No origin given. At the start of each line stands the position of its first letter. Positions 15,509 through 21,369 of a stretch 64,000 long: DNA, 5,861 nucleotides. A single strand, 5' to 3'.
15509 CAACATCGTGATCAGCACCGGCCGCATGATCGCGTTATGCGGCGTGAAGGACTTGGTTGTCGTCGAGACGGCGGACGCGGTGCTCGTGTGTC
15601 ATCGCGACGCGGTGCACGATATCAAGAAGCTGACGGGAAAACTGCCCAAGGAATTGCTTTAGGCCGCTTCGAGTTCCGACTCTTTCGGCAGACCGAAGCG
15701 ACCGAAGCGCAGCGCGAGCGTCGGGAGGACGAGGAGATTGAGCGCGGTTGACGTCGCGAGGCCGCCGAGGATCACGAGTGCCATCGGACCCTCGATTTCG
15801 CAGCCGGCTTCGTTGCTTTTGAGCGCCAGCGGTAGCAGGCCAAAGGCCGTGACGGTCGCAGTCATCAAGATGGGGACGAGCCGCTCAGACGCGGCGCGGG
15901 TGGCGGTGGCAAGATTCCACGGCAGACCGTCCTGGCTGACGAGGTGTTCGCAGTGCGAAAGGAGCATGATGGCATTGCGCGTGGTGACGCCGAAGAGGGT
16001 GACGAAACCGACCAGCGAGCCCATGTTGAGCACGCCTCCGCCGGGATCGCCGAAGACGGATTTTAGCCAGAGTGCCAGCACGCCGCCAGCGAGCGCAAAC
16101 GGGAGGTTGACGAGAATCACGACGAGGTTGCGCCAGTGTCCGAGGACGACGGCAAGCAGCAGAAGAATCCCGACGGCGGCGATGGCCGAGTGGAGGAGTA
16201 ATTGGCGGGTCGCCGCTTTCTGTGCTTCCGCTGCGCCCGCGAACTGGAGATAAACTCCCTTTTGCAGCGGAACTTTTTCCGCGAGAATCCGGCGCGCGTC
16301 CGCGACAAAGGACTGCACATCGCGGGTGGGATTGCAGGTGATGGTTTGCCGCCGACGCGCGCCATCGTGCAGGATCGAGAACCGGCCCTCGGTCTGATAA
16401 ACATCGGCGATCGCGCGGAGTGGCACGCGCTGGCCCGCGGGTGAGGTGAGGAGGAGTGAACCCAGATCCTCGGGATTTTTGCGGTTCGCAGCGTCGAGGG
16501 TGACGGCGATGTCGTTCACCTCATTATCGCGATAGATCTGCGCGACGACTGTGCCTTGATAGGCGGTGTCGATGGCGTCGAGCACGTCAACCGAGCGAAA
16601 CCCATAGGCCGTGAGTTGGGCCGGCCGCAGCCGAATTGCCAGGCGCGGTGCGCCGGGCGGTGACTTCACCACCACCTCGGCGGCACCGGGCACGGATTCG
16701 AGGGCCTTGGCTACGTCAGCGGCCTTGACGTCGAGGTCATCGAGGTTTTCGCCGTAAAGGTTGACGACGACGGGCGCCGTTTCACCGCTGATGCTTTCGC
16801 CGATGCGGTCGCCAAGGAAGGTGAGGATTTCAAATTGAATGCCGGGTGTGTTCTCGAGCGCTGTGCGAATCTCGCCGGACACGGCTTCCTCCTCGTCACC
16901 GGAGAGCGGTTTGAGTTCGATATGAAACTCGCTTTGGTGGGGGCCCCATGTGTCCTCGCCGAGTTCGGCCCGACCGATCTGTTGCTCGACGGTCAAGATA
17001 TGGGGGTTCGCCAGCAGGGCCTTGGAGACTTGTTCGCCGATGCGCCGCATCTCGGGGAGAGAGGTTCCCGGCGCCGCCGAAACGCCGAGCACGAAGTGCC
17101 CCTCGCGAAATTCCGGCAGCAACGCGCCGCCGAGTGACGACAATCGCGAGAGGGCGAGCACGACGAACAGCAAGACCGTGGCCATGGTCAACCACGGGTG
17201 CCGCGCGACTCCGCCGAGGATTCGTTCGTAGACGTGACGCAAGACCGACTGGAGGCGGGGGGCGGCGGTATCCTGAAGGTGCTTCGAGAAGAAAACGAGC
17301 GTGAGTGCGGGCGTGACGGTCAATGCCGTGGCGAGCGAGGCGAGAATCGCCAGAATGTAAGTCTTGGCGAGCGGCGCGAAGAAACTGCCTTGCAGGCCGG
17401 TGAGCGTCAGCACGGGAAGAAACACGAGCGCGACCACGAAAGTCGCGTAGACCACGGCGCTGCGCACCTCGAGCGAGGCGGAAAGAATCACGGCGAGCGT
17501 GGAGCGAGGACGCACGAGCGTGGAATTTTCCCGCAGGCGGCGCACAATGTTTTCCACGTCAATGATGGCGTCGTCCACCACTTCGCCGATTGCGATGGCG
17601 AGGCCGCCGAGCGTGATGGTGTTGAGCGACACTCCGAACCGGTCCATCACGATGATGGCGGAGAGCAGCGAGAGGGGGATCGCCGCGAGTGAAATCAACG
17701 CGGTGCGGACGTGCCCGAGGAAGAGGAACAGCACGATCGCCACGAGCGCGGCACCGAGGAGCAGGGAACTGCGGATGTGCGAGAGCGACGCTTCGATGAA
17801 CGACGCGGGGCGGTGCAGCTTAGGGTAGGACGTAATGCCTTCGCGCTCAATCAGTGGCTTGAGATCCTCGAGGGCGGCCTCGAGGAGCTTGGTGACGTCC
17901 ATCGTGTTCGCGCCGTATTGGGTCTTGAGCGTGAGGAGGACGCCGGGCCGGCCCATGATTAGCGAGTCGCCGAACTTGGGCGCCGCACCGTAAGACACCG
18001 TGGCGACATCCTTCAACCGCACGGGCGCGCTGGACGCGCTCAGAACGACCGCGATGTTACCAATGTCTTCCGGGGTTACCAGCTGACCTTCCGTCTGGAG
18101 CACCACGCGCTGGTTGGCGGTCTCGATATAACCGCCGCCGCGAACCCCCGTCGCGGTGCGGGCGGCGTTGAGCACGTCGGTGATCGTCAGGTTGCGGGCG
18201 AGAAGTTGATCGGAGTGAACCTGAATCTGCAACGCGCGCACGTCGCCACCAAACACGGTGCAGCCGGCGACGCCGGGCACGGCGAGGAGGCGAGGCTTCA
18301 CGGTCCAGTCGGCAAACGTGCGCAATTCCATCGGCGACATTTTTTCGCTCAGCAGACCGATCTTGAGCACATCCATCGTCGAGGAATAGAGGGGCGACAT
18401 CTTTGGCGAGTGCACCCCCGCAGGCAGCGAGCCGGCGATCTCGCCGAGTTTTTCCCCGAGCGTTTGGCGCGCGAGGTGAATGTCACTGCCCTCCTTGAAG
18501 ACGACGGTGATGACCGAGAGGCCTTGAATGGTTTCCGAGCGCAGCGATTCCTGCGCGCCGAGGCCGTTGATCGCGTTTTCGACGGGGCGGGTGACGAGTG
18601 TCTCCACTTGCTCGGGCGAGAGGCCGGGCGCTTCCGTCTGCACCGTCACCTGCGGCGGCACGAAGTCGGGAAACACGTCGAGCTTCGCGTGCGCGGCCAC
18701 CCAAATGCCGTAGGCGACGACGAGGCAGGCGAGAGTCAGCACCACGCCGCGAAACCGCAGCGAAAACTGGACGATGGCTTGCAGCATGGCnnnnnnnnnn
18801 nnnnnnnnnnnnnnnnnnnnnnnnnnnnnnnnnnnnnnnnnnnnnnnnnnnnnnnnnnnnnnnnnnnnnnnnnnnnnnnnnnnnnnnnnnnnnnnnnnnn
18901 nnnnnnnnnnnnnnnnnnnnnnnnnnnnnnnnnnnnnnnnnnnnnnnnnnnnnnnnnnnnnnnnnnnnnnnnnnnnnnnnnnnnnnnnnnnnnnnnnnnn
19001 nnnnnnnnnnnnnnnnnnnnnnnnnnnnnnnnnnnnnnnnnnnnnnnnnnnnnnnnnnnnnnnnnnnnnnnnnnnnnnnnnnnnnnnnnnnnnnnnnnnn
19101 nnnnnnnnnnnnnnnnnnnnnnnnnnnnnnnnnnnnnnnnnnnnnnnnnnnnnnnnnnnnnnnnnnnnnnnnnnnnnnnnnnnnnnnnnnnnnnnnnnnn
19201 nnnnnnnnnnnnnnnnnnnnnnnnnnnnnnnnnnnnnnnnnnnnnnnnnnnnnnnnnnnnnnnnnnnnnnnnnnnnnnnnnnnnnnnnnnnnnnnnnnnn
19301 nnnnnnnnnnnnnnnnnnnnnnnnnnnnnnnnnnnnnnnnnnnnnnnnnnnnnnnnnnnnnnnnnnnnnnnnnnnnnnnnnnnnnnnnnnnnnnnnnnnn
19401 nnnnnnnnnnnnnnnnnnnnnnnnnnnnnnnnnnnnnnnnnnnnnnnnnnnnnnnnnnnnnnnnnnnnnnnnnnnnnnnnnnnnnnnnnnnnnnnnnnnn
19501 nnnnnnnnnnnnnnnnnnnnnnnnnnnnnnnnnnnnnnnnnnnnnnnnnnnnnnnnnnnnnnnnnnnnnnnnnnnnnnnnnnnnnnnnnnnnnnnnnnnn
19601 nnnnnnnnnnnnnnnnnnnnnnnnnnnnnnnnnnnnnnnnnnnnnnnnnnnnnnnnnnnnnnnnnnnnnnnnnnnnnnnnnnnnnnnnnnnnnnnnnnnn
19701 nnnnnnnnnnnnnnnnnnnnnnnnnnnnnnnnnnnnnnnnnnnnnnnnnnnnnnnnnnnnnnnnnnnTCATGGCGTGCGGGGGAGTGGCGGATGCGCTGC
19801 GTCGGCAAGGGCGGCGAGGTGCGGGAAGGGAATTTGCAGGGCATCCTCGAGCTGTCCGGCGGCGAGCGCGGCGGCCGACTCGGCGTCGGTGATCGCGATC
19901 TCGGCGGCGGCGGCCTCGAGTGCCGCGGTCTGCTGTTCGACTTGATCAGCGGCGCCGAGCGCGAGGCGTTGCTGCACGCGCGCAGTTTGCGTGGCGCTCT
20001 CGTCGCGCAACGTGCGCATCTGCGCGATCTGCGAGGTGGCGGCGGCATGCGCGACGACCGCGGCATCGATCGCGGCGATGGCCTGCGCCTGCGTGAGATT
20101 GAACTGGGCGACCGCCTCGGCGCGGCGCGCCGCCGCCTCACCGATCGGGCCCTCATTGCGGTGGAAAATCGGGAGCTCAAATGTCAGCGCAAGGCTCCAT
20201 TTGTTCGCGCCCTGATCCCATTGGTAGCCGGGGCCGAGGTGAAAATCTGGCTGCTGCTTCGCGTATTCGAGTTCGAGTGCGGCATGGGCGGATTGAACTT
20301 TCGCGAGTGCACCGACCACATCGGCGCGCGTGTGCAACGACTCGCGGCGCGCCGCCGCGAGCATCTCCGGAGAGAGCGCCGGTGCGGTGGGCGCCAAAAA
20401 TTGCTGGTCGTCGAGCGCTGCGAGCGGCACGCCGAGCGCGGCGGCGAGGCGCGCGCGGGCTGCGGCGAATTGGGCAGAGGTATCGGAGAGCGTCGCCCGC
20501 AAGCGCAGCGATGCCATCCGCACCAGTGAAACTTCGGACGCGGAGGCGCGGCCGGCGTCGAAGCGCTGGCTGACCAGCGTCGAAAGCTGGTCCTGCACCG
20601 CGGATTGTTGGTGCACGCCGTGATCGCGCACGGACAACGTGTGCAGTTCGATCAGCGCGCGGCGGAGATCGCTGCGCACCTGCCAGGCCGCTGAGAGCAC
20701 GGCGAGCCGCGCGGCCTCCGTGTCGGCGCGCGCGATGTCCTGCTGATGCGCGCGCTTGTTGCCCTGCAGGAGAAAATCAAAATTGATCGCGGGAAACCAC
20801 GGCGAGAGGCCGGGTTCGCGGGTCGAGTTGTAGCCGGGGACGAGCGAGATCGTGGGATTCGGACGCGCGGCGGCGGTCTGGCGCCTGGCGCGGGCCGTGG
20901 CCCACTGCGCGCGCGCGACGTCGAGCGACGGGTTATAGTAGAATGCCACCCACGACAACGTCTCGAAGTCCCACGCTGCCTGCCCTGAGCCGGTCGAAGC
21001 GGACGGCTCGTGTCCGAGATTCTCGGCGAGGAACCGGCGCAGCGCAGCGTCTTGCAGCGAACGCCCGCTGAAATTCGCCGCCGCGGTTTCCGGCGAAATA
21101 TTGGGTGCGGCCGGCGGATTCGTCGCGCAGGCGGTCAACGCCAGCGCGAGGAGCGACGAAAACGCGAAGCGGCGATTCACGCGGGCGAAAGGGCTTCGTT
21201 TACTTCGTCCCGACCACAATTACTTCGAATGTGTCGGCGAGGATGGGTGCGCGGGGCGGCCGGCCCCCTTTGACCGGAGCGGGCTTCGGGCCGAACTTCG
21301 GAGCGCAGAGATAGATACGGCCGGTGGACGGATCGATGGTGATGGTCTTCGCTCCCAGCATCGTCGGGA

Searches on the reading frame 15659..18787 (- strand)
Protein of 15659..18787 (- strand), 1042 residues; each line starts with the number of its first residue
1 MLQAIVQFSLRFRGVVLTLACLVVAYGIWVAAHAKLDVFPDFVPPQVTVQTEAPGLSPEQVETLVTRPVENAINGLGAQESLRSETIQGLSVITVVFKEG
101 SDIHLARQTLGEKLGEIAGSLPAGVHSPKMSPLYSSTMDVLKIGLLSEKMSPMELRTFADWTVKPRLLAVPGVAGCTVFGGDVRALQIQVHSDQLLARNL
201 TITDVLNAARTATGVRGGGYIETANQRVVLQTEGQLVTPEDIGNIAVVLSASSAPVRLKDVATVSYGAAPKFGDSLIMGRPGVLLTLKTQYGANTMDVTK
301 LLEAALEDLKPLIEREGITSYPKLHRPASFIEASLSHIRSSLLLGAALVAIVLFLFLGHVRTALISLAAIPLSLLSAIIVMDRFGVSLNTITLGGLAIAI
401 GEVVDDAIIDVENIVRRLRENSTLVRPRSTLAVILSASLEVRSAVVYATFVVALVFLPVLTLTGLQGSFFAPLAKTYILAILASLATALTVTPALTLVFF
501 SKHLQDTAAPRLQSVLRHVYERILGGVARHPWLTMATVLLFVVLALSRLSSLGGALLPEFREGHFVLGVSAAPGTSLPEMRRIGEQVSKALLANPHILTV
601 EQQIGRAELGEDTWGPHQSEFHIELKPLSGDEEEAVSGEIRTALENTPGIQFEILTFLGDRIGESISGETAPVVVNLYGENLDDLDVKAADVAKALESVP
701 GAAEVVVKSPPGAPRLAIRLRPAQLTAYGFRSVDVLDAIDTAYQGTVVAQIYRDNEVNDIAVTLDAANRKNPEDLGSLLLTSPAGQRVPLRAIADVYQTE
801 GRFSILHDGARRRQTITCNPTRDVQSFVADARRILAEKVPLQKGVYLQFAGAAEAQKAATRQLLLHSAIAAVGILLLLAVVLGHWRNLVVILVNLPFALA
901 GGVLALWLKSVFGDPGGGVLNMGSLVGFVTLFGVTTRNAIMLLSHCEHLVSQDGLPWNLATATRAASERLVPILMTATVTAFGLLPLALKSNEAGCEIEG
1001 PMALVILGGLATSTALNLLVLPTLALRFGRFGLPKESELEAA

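Call 75: search_protein_families(library=pfam, proteins=[window:15659-18787:-], max_evalue=0.00001)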
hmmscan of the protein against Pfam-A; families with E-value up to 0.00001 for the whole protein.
window:15659-18787:- (1042 aa): 1 family
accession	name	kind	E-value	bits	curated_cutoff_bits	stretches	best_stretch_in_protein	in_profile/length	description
PF00873.25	ACR_tran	-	2.3e-234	780.9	28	1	5-1024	1-1016/1021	AcrB/AcrD/AcrF family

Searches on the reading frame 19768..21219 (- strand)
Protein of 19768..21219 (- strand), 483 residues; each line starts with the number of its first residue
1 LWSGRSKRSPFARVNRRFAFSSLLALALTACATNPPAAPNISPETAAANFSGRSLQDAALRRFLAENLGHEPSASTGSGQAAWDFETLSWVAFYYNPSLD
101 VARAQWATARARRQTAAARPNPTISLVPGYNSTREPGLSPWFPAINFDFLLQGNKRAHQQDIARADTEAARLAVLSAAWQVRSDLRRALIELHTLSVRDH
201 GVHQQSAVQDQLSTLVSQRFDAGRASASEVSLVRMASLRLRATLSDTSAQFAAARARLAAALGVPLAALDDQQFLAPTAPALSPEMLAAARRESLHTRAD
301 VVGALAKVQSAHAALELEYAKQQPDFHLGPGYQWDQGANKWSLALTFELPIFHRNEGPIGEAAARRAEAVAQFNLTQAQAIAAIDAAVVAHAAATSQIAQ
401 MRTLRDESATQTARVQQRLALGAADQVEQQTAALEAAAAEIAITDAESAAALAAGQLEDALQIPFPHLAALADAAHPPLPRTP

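Call 75: search_protein_families(library=pfam, proteins=[window:19768-21219:-], max_evalue=0.00001)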
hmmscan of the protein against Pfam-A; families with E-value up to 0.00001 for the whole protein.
window:19768-21219:- (483 aa): 1 family
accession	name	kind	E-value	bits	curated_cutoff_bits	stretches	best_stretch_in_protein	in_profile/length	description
PF02321.23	OEP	-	3.9e-22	79.4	22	2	95-263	11-187/187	Outer membrane efflux protein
